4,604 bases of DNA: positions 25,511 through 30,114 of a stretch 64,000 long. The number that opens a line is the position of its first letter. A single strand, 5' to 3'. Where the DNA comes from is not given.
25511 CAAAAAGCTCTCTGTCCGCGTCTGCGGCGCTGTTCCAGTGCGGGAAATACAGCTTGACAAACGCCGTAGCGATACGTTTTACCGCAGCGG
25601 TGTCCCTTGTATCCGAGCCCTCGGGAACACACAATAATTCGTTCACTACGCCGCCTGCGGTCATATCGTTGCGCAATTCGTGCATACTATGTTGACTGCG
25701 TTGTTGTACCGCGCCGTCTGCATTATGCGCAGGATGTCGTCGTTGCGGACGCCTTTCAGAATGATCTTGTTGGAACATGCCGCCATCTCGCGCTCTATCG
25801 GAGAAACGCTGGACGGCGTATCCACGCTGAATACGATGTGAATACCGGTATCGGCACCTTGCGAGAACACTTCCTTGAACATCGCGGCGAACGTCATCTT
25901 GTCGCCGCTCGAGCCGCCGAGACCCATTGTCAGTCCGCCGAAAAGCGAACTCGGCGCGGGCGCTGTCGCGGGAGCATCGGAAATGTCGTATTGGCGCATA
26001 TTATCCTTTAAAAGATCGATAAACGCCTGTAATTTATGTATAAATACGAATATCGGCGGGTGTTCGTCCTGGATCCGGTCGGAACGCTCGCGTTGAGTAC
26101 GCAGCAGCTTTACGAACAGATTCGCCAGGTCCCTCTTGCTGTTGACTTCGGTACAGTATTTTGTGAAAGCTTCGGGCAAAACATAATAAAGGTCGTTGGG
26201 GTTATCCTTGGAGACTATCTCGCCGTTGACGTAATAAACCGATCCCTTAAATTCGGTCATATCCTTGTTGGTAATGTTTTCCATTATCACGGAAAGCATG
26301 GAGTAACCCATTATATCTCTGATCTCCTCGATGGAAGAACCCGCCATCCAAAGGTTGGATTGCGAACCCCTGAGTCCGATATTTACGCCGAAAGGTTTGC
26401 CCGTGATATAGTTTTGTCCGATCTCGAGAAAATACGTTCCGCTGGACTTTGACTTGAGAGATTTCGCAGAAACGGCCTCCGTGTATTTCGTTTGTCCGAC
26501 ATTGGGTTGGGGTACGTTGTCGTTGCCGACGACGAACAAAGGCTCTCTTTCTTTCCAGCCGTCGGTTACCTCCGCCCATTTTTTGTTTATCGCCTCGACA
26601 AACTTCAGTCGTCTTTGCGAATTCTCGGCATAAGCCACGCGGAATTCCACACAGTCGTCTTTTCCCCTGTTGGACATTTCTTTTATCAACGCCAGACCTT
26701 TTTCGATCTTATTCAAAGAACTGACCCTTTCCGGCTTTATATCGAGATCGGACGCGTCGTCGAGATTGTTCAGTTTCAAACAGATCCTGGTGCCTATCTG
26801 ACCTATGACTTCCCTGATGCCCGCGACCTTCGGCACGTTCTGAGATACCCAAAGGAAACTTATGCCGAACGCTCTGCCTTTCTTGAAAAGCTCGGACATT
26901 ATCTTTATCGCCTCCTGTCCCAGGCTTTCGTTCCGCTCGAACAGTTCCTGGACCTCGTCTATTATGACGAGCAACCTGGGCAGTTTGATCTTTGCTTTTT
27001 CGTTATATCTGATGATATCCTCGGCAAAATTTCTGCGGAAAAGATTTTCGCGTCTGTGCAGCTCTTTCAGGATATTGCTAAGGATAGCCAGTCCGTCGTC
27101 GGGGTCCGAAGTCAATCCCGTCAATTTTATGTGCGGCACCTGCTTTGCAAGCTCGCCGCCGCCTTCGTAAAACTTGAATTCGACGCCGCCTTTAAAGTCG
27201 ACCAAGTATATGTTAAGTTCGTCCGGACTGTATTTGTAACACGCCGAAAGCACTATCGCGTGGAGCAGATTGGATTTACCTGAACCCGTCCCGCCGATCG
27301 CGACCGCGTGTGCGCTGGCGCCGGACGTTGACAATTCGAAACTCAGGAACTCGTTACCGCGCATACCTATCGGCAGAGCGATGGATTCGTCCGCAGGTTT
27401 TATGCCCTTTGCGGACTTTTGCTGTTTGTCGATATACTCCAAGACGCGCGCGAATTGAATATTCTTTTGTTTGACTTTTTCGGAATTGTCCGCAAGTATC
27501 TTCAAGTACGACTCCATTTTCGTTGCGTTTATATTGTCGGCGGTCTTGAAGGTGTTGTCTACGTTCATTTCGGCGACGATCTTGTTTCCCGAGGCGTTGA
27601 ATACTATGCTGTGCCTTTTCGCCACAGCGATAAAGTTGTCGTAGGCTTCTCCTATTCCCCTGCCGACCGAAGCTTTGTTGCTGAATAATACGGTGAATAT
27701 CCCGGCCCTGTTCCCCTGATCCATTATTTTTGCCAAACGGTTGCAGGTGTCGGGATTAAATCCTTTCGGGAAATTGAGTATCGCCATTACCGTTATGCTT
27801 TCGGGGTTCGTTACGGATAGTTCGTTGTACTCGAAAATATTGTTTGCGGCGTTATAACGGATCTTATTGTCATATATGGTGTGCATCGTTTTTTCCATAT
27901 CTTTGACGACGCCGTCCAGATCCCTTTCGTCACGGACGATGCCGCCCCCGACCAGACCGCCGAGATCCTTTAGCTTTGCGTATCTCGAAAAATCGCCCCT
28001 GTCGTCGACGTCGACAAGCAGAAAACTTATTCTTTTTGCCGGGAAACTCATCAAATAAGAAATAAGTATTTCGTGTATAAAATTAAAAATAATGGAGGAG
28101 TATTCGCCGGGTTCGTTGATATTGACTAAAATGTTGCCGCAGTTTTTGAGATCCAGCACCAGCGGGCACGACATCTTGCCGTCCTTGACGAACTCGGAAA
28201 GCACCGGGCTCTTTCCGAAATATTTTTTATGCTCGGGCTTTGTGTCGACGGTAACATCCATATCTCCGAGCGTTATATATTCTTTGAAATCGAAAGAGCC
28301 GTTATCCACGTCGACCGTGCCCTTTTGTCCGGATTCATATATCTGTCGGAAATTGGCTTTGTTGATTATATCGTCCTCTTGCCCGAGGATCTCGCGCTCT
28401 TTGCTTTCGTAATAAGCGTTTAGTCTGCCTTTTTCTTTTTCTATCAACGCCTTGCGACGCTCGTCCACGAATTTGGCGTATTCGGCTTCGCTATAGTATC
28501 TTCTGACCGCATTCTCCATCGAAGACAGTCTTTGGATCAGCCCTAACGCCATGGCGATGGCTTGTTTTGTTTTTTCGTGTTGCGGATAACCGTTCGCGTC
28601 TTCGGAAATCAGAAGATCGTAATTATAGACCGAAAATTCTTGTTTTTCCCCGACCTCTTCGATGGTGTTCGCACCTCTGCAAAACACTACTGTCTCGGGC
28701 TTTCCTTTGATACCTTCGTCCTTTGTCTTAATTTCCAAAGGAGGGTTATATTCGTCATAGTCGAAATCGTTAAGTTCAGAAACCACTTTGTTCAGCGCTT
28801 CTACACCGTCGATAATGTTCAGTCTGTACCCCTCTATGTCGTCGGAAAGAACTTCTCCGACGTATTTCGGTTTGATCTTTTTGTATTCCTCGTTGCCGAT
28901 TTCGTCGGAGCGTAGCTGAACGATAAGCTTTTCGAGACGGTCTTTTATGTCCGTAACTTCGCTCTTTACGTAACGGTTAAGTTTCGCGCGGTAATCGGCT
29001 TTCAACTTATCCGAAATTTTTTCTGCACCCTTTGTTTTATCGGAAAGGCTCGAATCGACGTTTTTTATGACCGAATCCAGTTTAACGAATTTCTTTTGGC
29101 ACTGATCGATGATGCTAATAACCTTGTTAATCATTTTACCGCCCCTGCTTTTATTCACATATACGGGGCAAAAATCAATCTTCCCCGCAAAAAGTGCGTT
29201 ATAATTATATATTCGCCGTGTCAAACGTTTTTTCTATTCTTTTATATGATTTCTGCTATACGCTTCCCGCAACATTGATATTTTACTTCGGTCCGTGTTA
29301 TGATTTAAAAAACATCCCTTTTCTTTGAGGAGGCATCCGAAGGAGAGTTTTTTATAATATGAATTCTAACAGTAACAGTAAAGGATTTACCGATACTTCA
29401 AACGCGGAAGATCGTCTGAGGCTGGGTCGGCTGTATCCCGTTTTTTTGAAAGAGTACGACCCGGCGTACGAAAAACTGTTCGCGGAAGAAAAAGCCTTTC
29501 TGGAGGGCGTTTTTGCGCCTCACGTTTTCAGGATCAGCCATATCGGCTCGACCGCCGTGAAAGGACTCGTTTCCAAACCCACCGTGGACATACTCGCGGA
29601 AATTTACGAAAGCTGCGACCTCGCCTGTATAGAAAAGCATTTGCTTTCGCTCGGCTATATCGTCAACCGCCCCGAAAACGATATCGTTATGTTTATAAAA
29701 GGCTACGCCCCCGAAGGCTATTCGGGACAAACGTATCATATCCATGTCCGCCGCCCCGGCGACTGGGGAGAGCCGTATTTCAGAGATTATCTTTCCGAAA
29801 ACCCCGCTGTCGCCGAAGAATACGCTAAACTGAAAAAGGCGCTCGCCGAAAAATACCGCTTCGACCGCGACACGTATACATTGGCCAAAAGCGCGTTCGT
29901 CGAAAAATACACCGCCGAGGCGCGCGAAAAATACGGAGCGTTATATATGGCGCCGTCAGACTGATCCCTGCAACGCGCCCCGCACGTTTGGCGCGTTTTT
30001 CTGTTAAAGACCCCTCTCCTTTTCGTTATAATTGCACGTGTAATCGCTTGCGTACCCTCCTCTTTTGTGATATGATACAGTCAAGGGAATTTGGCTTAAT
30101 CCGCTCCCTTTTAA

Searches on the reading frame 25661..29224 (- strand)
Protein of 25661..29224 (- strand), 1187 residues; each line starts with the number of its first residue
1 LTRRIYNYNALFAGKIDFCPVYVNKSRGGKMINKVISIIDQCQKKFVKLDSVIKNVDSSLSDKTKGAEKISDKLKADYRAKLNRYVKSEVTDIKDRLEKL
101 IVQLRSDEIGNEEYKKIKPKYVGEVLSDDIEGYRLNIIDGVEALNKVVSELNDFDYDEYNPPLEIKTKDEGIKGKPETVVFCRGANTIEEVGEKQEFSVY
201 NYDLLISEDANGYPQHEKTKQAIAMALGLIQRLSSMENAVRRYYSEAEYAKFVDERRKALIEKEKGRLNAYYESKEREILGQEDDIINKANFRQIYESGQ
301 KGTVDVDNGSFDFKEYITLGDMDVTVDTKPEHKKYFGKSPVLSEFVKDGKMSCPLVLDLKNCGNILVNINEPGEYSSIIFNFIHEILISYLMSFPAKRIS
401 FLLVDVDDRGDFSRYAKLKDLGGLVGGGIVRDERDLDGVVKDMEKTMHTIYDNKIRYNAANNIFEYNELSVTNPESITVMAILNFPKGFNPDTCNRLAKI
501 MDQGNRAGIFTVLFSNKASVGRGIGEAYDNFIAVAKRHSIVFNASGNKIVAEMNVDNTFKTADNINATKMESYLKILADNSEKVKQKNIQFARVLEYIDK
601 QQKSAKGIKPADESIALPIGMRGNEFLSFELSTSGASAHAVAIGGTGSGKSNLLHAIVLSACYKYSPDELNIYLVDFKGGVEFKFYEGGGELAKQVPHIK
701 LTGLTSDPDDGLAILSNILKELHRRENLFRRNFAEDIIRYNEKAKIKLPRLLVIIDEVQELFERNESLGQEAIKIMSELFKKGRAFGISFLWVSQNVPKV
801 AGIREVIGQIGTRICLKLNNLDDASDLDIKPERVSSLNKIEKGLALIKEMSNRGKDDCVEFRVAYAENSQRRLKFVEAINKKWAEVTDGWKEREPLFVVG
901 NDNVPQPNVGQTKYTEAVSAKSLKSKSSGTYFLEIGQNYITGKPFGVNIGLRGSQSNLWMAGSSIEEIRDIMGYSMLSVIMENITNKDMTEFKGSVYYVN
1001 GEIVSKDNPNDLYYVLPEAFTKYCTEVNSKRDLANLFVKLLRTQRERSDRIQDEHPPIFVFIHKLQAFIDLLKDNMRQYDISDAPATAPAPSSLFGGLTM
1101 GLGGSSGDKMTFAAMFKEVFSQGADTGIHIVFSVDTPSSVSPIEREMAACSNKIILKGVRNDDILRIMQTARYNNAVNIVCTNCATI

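Call 35: search_protein_families(library=pfam, proteins=[window:25661-29224:-])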
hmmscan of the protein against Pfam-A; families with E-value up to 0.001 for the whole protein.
window:25661-29224:- (1187 aa): 2 families
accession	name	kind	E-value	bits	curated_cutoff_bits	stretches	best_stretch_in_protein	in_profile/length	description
PF01580.24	FtsK_SpoIIIE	-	6.1e-25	88.4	24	1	614-746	19-140/221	FtsK/SpoIIIE family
PF13401.12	AAA_22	-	0.00082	20.1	27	0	640-787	8-117/130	AAA domain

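Call 64: search_protein_families(library=padloc, proteins=[window:25661-29224:-])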
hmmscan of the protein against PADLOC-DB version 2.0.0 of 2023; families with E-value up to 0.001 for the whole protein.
window:25661-29224:- (1187 aa): 5 families
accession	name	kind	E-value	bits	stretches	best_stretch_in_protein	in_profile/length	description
PDLC02806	SspH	-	1.2e-21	74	1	627-797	1522-1690/1766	SspH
PDLC04140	mad8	-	1.9e-19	68.3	1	638-827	28-259/314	mads_8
PDLC04105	HerA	-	9.9e-10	35.6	1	751-827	420-497/576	-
PDLC01055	HerA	-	1.4e-05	22.1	0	638-677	158-195/532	Type III coevolved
PDLC04100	HerA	-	0.00091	16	0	768-835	460-525/580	-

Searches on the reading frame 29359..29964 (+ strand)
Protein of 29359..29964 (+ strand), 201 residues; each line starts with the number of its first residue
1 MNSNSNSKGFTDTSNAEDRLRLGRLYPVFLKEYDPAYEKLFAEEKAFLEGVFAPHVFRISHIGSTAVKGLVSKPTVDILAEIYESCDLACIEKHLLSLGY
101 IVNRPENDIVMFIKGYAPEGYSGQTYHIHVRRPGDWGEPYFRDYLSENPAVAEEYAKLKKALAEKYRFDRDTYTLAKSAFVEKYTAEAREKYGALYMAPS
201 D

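Call 35: search_protein_families(library=pfam, proteins=[window:29359-29964:+])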
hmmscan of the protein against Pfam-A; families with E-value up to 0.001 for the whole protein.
window:29359-29964:+ (201 aa): 1 family
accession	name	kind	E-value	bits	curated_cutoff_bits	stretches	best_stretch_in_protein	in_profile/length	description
PF04229.20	GrpB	-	4.6e-40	137.8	25.5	1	27-186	1-158/159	GrpB protein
